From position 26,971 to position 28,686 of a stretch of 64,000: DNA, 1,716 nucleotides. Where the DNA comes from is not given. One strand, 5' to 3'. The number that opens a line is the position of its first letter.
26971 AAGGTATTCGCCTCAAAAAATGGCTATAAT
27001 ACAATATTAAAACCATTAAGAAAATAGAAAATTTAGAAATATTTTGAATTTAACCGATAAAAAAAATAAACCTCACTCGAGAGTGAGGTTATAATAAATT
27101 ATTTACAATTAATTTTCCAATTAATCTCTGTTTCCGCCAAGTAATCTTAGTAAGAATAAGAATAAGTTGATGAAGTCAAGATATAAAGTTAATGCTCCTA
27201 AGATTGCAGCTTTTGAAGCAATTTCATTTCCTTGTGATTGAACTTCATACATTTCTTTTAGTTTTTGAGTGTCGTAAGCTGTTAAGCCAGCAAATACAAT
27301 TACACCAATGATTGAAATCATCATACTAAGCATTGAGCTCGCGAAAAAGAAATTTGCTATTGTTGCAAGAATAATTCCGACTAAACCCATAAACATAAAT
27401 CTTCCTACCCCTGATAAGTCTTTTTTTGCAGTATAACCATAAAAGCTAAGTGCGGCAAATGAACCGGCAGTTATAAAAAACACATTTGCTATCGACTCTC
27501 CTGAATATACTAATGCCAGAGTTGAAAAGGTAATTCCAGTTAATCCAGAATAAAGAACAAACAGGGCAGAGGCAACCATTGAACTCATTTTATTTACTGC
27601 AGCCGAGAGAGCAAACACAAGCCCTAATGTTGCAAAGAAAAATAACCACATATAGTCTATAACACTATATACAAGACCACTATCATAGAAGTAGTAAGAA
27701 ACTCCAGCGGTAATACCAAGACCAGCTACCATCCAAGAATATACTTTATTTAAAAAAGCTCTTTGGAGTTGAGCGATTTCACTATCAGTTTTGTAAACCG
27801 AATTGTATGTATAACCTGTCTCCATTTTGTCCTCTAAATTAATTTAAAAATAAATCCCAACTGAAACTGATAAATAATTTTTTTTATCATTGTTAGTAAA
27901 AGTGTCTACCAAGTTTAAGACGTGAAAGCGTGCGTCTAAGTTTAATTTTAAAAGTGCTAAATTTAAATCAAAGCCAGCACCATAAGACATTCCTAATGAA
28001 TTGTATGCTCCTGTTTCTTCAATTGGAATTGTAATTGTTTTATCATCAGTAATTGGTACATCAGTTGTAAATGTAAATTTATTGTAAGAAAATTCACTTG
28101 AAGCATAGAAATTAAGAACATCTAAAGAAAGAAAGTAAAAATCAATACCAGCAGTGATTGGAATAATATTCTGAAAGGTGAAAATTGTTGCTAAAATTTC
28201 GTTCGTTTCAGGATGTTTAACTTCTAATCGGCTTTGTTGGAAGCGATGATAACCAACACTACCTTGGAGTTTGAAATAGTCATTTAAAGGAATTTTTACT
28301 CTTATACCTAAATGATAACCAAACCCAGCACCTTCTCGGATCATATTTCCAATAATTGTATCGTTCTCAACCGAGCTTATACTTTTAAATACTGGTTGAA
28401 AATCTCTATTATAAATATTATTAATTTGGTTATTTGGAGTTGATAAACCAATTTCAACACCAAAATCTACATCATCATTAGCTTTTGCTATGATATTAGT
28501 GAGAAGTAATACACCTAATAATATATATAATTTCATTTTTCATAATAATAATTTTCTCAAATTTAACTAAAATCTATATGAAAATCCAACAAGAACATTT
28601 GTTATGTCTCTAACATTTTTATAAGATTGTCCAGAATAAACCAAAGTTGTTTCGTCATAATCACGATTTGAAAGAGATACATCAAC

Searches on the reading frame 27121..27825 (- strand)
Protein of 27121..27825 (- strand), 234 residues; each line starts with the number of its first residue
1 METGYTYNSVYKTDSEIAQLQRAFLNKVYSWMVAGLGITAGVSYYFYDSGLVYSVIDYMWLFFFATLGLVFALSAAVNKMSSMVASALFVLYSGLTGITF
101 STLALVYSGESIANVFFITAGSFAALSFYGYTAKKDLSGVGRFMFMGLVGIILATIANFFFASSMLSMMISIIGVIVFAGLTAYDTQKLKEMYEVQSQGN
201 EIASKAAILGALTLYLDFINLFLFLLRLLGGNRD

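Call 51: search_protein_families(library=pfam, proteins=[window:27121-27825:-], max_evalue=0.00001)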
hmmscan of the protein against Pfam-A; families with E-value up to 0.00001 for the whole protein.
window:27121-27825:- (234 aa): 1 family
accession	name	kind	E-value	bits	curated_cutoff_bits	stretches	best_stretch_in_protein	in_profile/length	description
PF01027.25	Bax1-I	-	3.2e-59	200.6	34.1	1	22-229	1-207/207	Inhibitor of apoptosis-promoting Bax1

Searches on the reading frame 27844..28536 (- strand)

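Call 51: search_protein_families(library=pfam, proteins=[window:27844-28536:-], max_evalue=0.00001)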
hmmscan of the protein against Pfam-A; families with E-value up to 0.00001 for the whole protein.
window:27844-28536:- (230 aa): 1 family
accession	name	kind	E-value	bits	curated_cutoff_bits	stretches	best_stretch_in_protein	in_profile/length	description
PF13505.12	OMP_b-brl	-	1.7e-08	35.3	28.7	1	11-230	5-175/175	Outer membrane protein beta-barrel domain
